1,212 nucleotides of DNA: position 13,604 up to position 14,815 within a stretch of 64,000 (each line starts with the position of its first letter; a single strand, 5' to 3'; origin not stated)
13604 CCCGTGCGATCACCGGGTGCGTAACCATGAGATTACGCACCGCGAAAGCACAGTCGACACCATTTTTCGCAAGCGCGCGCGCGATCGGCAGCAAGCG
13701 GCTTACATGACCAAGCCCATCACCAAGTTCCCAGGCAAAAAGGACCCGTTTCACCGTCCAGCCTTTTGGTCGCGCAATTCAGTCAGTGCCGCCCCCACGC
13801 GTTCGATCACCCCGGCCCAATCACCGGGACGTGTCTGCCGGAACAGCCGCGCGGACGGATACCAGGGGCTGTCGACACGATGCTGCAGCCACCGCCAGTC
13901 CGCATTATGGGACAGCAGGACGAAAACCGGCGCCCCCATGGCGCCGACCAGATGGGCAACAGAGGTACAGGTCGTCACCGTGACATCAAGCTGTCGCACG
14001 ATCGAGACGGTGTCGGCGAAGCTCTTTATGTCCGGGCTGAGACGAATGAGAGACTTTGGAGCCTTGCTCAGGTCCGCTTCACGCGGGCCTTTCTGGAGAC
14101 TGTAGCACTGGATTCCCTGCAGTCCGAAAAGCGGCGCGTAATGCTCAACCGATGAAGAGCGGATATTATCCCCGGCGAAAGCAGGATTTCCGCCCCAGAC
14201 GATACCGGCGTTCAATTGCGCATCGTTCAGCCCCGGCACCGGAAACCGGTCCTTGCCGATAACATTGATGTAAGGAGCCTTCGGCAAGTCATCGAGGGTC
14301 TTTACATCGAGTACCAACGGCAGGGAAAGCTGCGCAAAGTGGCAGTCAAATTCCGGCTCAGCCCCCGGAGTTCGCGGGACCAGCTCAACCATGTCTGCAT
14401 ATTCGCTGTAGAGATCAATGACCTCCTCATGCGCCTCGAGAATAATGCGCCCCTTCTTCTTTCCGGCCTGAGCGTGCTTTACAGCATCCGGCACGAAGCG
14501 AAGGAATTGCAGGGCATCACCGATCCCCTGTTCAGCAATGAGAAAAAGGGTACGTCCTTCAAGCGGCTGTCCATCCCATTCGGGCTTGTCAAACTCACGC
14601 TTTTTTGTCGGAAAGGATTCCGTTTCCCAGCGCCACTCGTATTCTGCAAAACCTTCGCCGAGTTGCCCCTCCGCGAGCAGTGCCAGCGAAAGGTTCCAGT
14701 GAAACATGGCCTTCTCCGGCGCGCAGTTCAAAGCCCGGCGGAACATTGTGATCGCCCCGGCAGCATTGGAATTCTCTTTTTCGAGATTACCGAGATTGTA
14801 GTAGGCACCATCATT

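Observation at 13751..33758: Five paralogous TPR + GT9-like glycosyltransferases wrapped around a type I secretion system and its RTX protein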

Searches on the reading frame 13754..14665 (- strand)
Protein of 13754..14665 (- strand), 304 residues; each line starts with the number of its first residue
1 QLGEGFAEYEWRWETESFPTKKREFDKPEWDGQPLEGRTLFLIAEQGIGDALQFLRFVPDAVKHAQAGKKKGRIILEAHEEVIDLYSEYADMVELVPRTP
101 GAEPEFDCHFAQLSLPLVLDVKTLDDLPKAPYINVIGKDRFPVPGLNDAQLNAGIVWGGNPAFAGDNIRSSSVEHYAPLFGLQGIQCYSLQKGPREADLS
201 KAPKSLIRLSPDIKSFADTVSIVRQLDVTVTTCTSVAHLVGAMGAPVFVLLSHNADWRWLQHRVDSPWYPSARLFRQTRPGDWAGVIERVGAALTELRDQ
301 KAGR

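Call 10: search_solved_structures(query=A2, max_evalue=10, show_alignments=2)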
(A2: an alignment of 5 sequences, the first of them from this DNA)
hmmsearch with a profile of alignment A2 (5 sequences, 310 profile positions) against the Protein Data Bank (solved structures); distinct sequences matched with E-value up to 10: 5.
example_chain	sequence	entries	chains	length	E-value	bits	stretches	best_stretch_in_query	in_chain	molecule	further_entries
2gt1_A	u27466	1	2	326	0.0052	19.4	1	169-256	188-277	Lipopolysaccharide heptosyltransferase-1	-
6dfe_A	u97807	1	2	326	0.0053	19.4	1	169-256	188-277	ADP-heptose--LPS heptosyltransferase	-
2h1f_A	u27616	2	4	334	0.0055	19.4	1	169-256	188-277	Lipopolysaccharide heptosyltransferase-1 | Lipopolysaccharide heptosyltransferase 1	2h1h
8pjw_A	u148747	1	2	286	1.2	11.7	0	273-297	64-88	SAKe6FE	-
1psw_A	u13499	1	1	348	1.8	11.1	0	222-261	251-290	ADP-HEPTOSE LPS HEPTOSYLTRANSFERASE II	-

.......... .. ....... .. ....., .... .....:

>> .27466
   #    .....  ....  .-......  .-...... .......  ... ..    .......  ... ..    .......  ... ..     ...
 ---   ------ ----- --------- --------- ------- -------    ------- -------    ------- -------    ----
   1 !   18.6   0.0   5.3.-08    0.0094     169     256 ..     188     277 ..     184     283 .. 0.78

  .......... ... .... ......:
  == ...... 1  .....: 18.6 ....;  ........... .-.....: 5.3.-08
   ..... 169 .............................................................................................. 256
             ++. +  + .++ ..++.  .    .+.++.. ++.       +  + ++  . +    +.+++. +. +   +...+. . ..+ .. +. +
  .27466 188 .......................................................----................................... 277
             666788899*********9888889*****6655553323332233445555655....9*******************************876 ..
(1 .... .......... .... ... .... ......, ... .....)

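Call 17: find_homologous_proteins(query=A2, max_evalue=0.00001)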
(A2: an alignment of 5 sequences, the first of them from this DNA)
Query A2 (5 sequences) (300 aa, profile of the alignment): 3761 proteins with E <= 0.00001 among 8000 candidates; the best 120 are listed.
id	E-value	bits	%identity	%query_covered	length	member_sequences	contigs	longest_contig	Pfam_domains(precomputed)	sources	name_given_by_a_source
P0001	3.5e-106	373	27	97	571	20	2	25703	PF14559.13,PF13428.13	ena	-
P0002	5.3e-100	353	26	92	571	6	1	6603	PF14559.13,PF13371.13,PF13428.13,PF07719.24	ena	-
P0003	8.1e-100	352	26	92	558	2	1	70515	PF14559.13,PF13371.13,PF13428.13,PF07719.24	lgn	-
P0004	2.8e-80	288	29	92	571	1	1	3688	PF14559.13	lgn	-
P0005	6.5e-77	277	28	94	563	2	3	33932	PF14559.13,PF13428.13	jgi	jgi:Flp pilus assembly protein TadD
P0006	8.3e-76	273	27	92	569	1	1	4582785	PF14559.13,PF13428.13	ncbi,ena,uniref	ncbi:tetratricopeptide repeat protein [Nisaea sp.]|uniref:tetratricopeptide repeat protein n=1 Tax=N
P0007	7.0e-75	270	29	97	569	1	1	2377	PF14559.13,PF13428.13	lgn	-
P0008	1.1e-74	270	27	92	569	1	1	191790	PF14559.13,PF13428.13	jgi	-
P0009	2.8e-74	268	53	99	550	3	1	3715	PF14559.13,PF13431.13,PF23914.2,PF13414.13,PF00515.35,PF13176.13,PF13432.13,PF13428.13,PF13181.13,PF07719.24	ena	-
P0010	7.1e-74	267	26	92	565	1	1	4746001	PF14559.13,PF13428.13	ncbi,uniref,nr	ncbi:tetratricopeptide repeat-containing glycosyltransferase family protein [Nisaea acidiphila]|unir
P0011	4.0e-73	265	27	92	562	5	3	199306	-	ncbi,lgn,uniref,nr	ncbi:hypothetical protein [Nisaea sp.]|uniref:hypothetical protein n=1 Tax=Nisaea sp. TaxID=2024842 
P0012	4.6e-73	264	36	99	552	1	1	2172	PF25063.1,PF03704.24,PF13431.13,PF23914.2,PF13414.13,PF13176.13,PF13428.13,PF25064.2,PF13374.13,PF07721.21,PF14559.13,PF24575.2,PF13371.13,PF17874.8,PF00515.35,PF12895.14,PF13424.13,PF13432.13,PF13429.13,PF13181.13,PF07719.24,PF13174.13,PF20308.5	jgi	jgi:tetratricopeptide (TPR) repeat protein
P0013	3.6e-72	261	27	92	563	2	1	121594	PF14559.13,PF13428.13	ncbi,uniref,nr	ncbi:tetratricopeptide repeat protein [Nisaea sediminum]|uniref:tetratricopeptide repeat protein n=1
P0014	6.8e-72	261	27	97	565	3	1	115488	PF14559.13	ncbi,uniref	ncbi:tetratricopeptide repeat protein [Nisaea sp.]|uniref:tetratricopeptide repeat protein n=1 Tax=N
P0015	8.4e-72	260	25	92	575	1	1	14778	PF14559.13,PF13428.13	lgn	-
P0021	7.0e-69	251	39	97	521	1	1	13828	PF13431.13,PF13414.13,PF13176.13,PF13428.13,PF13374.13,PF14559.13,PF13371.13,PF00515.35,PF13424.13,PF13432.13,PF13181.13,PF01075.24,PF07719.24,PF13174.13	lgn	-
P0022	7.2e-69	251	40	97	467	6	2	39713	PF13431.13,PF23914.2,PF13414.13,PF13176.13,PF13428.13,PF07721.21,PF14559.13,PF00515.35,PF13424.13,PF13432.13,PF13181.13,PF01075.24,PF07719.24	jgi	jgi:hypothetical protein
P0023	8.7e-69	250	39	97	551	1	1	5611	PF13431.13,PF23914.2,PF13414.13,PF13176.13,PF13428.13,PF13374.13,PF07721.21,PF14559.13,PF13371.13,PF00515.35,PF12895.14,PF13424.13,PF21033.5,PF13432.13,PF13181.13,PF01075.24,PF07719.24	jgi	jgi:tetratricopeptide (TPR) repeat protein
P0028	5.7e-68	248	41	93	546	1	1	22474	PF03704.24,PF13431.13,PF23914.2,PF13414.13,PF21545.4,PF13176.13,PF13428.13,PF13374.13,PF07721.21,PF14559.13,PF24575.2,PF13371.13,PF00515.35,PF12895.14,PF13424.13,PF21033.5,PF13432.13,PF13181.13,PF01075.24,PF14561.13,PF07719.24,PF13174.13,PF20308.5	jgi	jgi:Flp pilus assembly protein TadD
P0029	1.3e-67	246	40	98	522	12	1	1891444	PF13431.13,PF13414.13,PF13176.13,PF13428.13,PF13374.13,PF14559.13,PF13371.13,PF00515.35,PF13424.13,PF13432.13,PF13181.13,PF01075.24,PF07719.24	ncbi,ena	-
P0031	2.9e-67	245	39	95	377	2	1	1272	PF14559.13,PF13431.13,PF13414.13,PF00515.35,PF13424.13,PF13432.13,PF13428.13,PF13181.13,PF01075.24,PF07719.24,PF13374.13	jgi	jgi:hypothetical protein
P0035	5.4e-67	244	41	97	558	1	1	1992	PF03704.24,PF13414.13,PF13374.13,PF07721.21,PF24575.2,PF00515.35,PF13424.13,PF13429.13,PF01075.24,PF07719.24,PF13174.13,PF20308.5,PF25063.1,PF13431.13,PF23914.2,PF13176.13,PF13428.13,PF14559.13,PF13371.13,PF17874.8,PF12895.14,PF21033.5,PF13432.13,PF13181.13,PF10373.16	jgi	jgi:Flp pilus assembly protein TadD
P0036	5.6e-67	244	38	98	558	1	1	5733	PF13431.13,PF23914.2,PF13414.13,PF13176.13,PF13428.13,PF13374.13,PF07721.21,PF14559.13,PF13371.13,PF00515.35,PF12895.14,PF13424.13,PF21033.5,PF13432.13,PF13181.13,PF01075.24,PF07719.24,PF13174.13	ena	-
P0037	6.1e-67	244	39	98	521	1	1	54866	PF13431.13,PF13414.13,PF13176.13,PF13428.13,PF13374.13,PF14559.13,PF13371.13,PF00515.35,PF13424.13,PF13432.13,PF13181.13,PF01075.24,PF07719.24,PF13174.13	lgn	-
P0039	1.0e-66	244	37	98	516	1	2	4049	PF13431.13,PF23914.2,PF13414.13,PF13176.13,PF13428.13,PF13374.13,PF14559.13,PF13371.13,PF00515.35,PF12895.14,PF13424.13,PF21033.5,PF13432.13,PF13181.13,PF01075.24,PF07719.24,PF13174.13,PF20308.5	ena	-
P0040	1.1e-66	243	38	97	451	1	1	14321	PF13431.13,PF23914.2,PF13414.13,PF13176.13,PF13428.13,PF13374.13,PF14559.13,PF13371.13,PF00515.35,PF12895.14,PF13424.13,PF21033.5,PF13432.13,PF13181.13,PF01075.24,PF07719.24,PF13174.13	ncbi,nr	ncbi:MAG: hypothetical protein QOF78_1606, partial [Phycisphaerales bacterium]|nr:hypothetical prote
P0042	2.9e-66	242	41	98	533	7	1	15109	PF13431.13,PF23914.2,PF13414.13,PF13176.13,PF13428.13,PF25064.2,PF13374.13,PF14559.13,PF24575.2,PF13371.13,PF00515.35,PF12895.14,PF13424.13,PF13432.13,PF13429.13,PF13181.13,PF01075.24,PF07719.24,PF13174.13,PF20308.5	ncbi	-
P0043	3.1e-66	242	41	97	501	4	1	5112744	PF13431.13,PF23914.2,PF13414.13,PF13176.13,PF13428.13,PF13374.13,PF14559.13,PF24575.2,PF00515.35,PF13424.13,PF13432.13,PF13181.13,PF07719.24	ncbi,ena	-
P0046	4.1e-66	242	39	97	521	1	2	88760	PF03704.24,PF13431.13,PF13414.13,PF13176.13,PF13428.13,PF13374.13,PF14559.13,PF13371.13,PF00515.35,PF13424.13,PF13432.13,PF13181.13,PF01075.24,PF07719.24,PF13174.13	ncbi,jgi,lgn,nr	ncbi:MAG: glycosyltransferase family protein [Rhodospirillales bacterium]|nr:glycosyltransferase fam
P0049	6.1e-66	241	42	97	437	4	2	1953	PF13431.13,PF07720.19,PF13414.13,PF13176.13,PF13428.13,PF13374.13,PF14559.13,PF24575.2,PF00515.35,PF13424.13,PF21033.5,PF13432.13,PF13429.13,PF13181.13,PF01075.24,PF07719.24,PF13174.13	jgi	jgi:lipoprotein NlpI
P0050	6.4e-66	241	36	97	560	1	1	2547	PF13431.13,PF23914.2,PF13414.13,PF13176.13,PF13428.13,PF13374.13,PF14559.13,PF24575.2,PF13371.13,PF00515.35,PF12895.14,PF13424.13,PF21033.5,PF13432.13,PF13181.13,PF01075.24,PF07719.24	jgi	-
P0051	6.4e-66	241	38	97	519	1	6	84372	PF03704.24,PF13431.13,PF23914.2,PF13414.13,PF13176.13,PF13428.13,PF13374.13,PF07721.21,PF14559.13,PF24575.2,PF02259.30,PF13371.13,PF00515.35,PF12895.14,PF13424.13,PF21033.5,PF13432.13,PF13181.13,PF01075.24,PF07719.24,PF13174.13,PF20308.5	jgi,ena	-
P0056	1.2e-65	240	43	99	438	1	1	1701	PF13431.13,PF13414.13,PF13176.13,PF13428.13,PF13374.13,PF07721.21,PF14559.13,PF24575.2,PF13371.13,PF00515.35,PF13424.13,PF13432.13,PF13181.13,PF01075.24,PF07719.24,PF13174.13,PF20308.5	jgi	jgi:cytochrome c-type biogenesis protein CcmH/NrfG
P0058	1.5e-65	240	38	97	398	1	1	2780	PF13431.13,PF13414.13,PF13176.13,PF13428.13,PF13374.13,PF14559.13,PF13371.13,PF00515.35,PF13424.13,PF13432.13,PF13181.13,PF01075.24,PF07719.24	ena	-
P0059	1.8e-65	240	40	96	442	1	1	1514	PF03704.24,PF13431.13,PF13414.13,PF13176.13,PF13428.13,PF13374.13,PF14559.13,PF00515.35,PF12895.14,PF13424.13,PF13432.13,PF13181.13,PF01075.24,PF07719.24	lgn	-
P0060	1.9e-65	239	38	100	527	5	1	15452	PF25063.1,PF13431.13,PF23914.2,PF25060.1,PF25062.2,PF13414.13,PF13176.13,PF13428.13,PF25064.2,PF14559.13,PF13371.13,PF00515.35,PF12895.14,PF13424.13,PF21033.5,PF13432.13,PF06552.19,PF13429.13,PF13181.13,PF01075.24,PF07719.24,PF13174.13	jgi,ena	-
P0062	2.0e-65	239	36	97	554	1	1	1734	PF13431.13,PF23914.2,PF13414.13,PF13176.13,PF13428.13,PF13374.13,PF14559.13,PF13371.13,PF00515.35,PF12895.14,PF13424.13,PF21033.5,PF13432.13,PF13181.13,PF01075.24,PF14561.13,PF07719.24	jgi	jgi:tetratricopeptide (TPR) repeat protein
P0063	2.3e-65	239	44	98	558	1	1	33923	PF25063.1,PF13431.13,PF23914.2,PF07720.19,PF13414.13,PF13176.13,PF13428.13,PF13374.13,PF14559.13,PF24575.2,PF13371.13,PF17874.8,PF00515.35,PF13424.13,PF21033.5,PF13432.13,PF13181.13,PF01075.24,PF07719.24,PF13174.13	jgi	jgi:tetratricopeptide (TPR) repeat protein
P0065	2.9e-65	239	36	98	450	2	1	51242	PF13431.13,PF13414.13,PF13176.13,PF13428.13,PF13374.13,PF14559.13,PF13371.13,PF00515.35,PF12895.14,PF13424.13,PF13432.13,PF13181.13,PF01075.24,PF07719.24,PF13174.13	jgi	jgi:Flp pilus assembly protein TadD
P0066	3.0e-65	239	37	98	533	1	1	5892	PF13414.13,PF10952.16,PF13374.13,PF24575.2,PF00515.35,PF13424.13,PF13429.13,PF01075.24,PF07719.24,PF13174.13,PF20308.5,PF13431.13,PF23914.2,PF13176.13,PF13428.13,PF25064.2,PF14559.13,PF13371.13,PF17874.8,PF12895.14,PF21033.5,PF13432.13,PF13181.13,PF10373.16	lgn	-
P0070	3.9e-65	238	42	99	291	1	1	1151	PF01075.24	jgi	jgi:hypothetical protein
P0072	4.6e-65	238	37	99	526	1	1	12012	PF25063.1,PF13431.13,PF23914.2,PF13414.13,PF13176.13,PF13428.13,PF13374.13,PF14559.13,PF24575.2,PF13371.13,PF17874.8,PF00515.35,PF12895.14,PF13424.13,PF21033.5,PF13432.13,PF13181.13,PF01075.24,PF07719.24,PF13174.13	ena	-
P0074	6.3e-65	238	40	98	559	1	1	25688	PF13431.13,PF23914.2,PF13414.13,PF13176.13,PF13428.13,PF13374.13,PF14559.13,PF24575.2,PF13371.13,PF00515.35,PF12895.14,PF13424.13,PF21033.5,PF13432.13,PF13181.13,PF01075.24,PF07719.24,PF13174.13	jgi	jgi:tetratricopeptide (TPR) repeat protein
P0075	6.5e-65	238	42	97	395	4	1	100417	PF14559.13,PF24575.2,PF13431.13,PF13414.13,PF00515.35,PF13432.13,PF13428.13,PF13181.13,PF01075.24,PF07719.24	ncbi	-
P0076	7.4e-65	237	39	97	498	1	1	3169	PF25063.1,PF13431.13,PF23914.2,PF13414.13,PF13176.13,PF13428.13,PF13374.13,PF14559.13,PF02259.30,PF13371.13,PF00515.35,PF13424.13,PF13432.13,PF13181.13,PF01075.24,PF07719.24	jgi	jgi:Flp pilus assembly protein TadD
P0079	8.9e-65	237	36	98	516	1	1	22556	PF13431.13,PF23914.2,PF13414.13,PF13176.13,PF13428.13,PF13374.13,PF14559.13,PF13371.13,PF00515.35,PF12895.14,PF13424.13,PF21033.5,PF13432.13,PF13181.13,PF01075.24,PF07719.24,PF13174.13,PF20308.5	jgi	jgi:tetratricopeptide (TPR) repeat protein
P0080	9.4e-65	237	41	51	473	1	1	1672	PF13414.13,PF00515.35,PF13432.13,PF01075.24,PF07719.24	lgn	-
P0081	1.1e-64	237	38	100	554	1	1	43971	PF13431.13,PF23914.2,PF13414.13,PF13176.13,PF13428.13,PF13374.13,PF07721.21,PF14559.13,PF24575.2,PF13371.13,PF00515.35,PF12895.14,PF13424.13,PF13432.13,PF13181.13,PF01075.24,PF07719.24,PF13174.13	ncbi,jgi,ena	jgi:tetratricopeptide (TPR) repeat protein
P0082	1.1e-64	237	37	97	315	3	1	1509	PF01075.24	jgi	jgi:hypothetical protein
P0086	1.6e-64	236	38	97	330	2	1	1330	PF01075.24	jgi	jgi:hypothetical protein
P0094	2.8e-64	236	41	97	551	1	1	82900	PF13431.13,PF23914.2,PF25060.1,PF13414.13,PF13176.13,PF13428.13,PF13374.13,PF14559.13,PF13371.13,PF00515.35,PF12895.14,PF13424.13,PF21033.5,PF13432.13,PF13181.13,PF01075.24,PF07719.24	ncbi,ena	-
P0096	2.9e-64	236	39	97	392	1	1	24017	PF01075.24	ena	-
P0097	2.9e-64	235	38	100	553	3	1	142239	PF13431.13,PF23914.2,PF13414.13,PF13176.13,PF13428.13,PF13374.13,PF14559.13,PF24575.2,PF13371.13,PF00515.35,PF12895.14,PF13424.13,PF13432.13,PF13181.13,PF01075.24,PF07719.24,PF13174.13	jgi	jgi:tetratricopeptide (TPR) repeat protein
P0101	3.6e-64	235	40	96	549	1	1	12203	PF13431.13,PF23914.2,PF13414.13,PF13176.13,PF13428.13,PF13374.13,PF14559.13,PF13371.13,PF00515.35,PF12895.14,PF13424.13,PF21033.5,PF13432.13,PF13181.13,PF01075.24,PF07719.24,PF13174.13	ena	-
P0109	5.1e-64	235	38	97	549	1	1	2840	PF03704.24,PF09976.16,PF13414.13,PF12569.15,PF13374.13,PF07721.21,PF24575.2,PF02259.30,PF00515.35,PF13424.13,PF13429.13,PF01075.24,PF07719.24,PF13174.13,PF20308.5,PF25063.1,PF13431.13,PF23914.2,PF13176.13,PF13428.13,PF25064.2,PF14559.13,PF13371.13,PF17874.8,PF12895.14,PF21033.5,PF13432.13,PF13181.13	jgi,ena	-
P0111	6.3e-64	234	41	98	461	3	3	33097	PF25063.1,PF13431.13,PF23914.2,PF13414.13,PF13176.13,PF13428.13,PF13374.13,PF14559.13,PF24575.2,PF13371.13,PF00515.35,PF13424.13,PF13432.13,PF13181.13,PF01075.24,PF07719.24,PF13174.13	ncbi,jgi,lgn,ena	-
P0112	6.8e-64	234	43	100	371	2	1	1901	PF14559.13,PF13414.13,PF00515.35,PF13432.13,PF01075.24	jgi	jgi:hypothetical protein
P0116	9.1e-64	234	43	97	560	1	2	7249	PF25063.1,PF13431.13,PF23914.2,PF13414.13,PF13176.13,PF13428.13,PF25064.2,PF13374.13,PF07721.21,PF14559.13,PF24575.2,PF13371.13,PF17874.8,PF00515.35,PF12895.14,PF13424.13,PF21033.5,PF13432.13,PF13429.13,PF13181.13,PF01075.24,PF07719.24,PF13174.13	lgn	-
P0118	1.0e-63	234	39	97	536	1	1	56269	PF03704.24,PF13414.13,PF12688.14,PF13374.13,PF07721.21,PF24575.2,PF02259.30,PF00515.35,PF13424.13,PF13429.13,PF01075.24,PF14561.13,PF07719.24,PF13174.13,PF20308.5,PF13431.13,PF23914.2,PF13176.13,PF13428.13,PF04733.21,PF14559.13,PF13371.13,PF12895.14,PF21033.5,PF13432.13,PF13181.13,PF12968.14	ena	-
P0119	1.2e-63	234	39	97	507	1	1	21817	PF13431.13,PF23914.2,PF13414.13,PF13176.13,PF13428.13,PF13374.13,PF14559.13,PF24575.2,PF00515.35,PF12895.14,PF13424.13,PF21033.5,PF13432.13,PF13429.13,PF13181.13,PF01075.24,PF07719.24,PF13174.13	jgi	jgi:Flp pilus assembly protein TadD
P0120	1.2e-63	233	37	95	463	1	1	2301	PF13431.13,PF23914.2,PF13414.13,PF13176.13,PF13428.13,PF14559.13,PF13371.13,PF00515.35,PF13424.13,PF13432.13,PF13181.13,PF01075.24,PF07719.24,PF13174.13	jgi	-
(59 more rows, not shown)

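Call 35: find_encoding_contigs(protein=P0006, flank=10000, max_places=3)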
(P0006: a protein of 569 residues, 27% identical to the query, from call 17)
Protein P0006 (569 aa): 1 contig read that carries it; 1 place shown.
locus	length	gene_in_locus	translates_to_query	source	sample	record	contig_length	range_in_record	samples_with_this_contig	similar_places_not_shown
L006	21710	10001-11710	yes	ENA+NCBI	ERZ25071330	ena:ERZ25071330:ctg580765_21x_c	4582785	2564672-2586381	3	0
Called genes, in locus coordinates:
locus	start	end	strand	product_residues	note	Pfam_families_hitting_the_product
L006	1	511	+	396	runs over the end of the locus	PF13489:Methyltransf_23, PF13847:Methyltransf_31, PF08241:Methyltransf_11, PF08242:Methyltransf_12, PF13649:Methyltransf_25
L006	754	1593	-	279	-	PF05050:Methyltransf_21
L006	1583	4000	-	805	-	-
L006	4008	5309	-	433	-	PF07719:TPR_2 (faint), PF13428:TPR_14 (faint), PF13432:TPR_16 (faint), PF14559:TPR_19 (faint), PF01075:Glyco_transf_9 (weak)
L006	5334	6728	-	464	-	PF00364:Biotin_lipoyl (faint), PF25917:BSH_RND (weak), PF25973:BSH_CzcB (faint), PF25984:BSH_YknX, PF25994:HH_AprE, PF26002:Beta-barrel_AprE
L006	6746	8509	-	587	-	PF00664:ABC_membrane, PF00005:ABC_tran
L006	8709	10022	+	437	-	PF12000:Glyco_trans_4_3, PF00534:Glycos_transf_1, PF13692:Glyco_trans_1_4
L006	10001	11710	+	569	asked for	PF13428:TPR_14 (faint), PF14559:TPR_19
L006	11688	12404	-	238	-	-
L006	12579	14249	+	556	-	PF20706:GT4-conflict (weak), PF00534:Glycos_transf_1, PF13692:Glyco_trans_1_4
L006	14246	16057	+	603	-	PF00515:TPR_1 (faint), PF07719:TPR_2 (faint), PF13176:TPR_7 (faint), PF13181:TPR_8 (faint), PF13424:TPR_12 (faint), PF13428:TPR_14 (faint), PF13431:TPR_17 (faint), PF13432:TPR_16 (faint), +5 more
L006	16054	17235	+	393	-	PF04101:Glyco_tran_28_C (weak), PF06722:EryCIII-like_C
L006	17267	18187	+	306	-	PF00793:DAHP_synth_1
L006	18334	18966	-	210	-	PF12557:Co_AT_N (weak), PF02572:CobA_CobO_BtuR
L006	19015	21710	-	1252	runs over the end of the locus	PF02514:CobN-Mg_chel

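Call 44: find_encoding_contigs(protein=P0043, flank=10000, max_places=2)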
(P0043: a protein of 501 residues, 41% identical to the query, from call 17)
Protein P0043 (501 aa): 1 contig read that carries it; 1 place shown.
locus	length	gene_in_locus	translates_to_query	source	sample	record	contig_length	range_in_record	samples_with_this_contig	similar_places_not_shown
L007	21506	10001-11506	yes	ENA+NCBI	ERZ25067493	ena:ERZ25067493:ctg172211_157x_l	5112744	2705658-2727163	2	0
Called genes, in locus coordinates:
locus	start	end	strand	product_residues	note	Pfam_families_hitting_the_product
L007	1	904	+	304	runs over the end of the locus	PF18306:LDcluster4, PF03641:Lysine_decarbox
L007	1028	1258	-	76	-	PF16657:Malt_amylase_C (faint)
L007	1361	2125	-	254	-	PF00128:Alpha-amylase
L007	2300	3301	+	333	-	PF00294:PfkB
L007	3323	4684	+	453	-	PF10009:DUF2252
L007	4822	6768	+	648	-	PF00005:ABC_tran, PF02463:SMC_N (faint), PF03193:RsgA_GTPase (faint), PF13175:AAA_15 (faint), PF13555:AAA_29 (faint), PF13191:AAA_16 (faint), PF12848:ABC_tran_Xtn, PF00005:ABC_tran, +2 more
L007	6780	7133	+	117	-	-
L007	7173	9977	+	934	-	PF00311:PEPcase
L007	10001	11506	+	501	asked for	PF13414:TPR_11 (weak), PF14559:TPR_19 (weak), PF13424:TPR_12, PF13414:TPR_11 (weak), PF00515:TPR_1 (weak), PF13424:TPR_12, PF13414:TPR_11, PF14559:TPR_19, +11 more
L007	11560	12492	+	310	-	PF01261:AP_endonuc_2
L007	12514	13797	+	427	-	PF01408:GFO_IDH_MocA, PF22725:GFO_IDH_MocA_C3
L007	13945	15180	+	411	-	PF20244:DUF6599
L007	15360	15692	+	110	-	-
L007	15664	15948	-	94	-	-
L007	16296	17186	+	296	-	PF13176:TPR_7 (faint), PF13424:TPR_12 (faint), PF13428:TPR_14 (faint), PF00515:TPR_1 (faint), PF13181:TPR_8 (faint), PF13432:TPR_16, PF07719:TPR_2 (weak), PF13414:TPR_11, +2 more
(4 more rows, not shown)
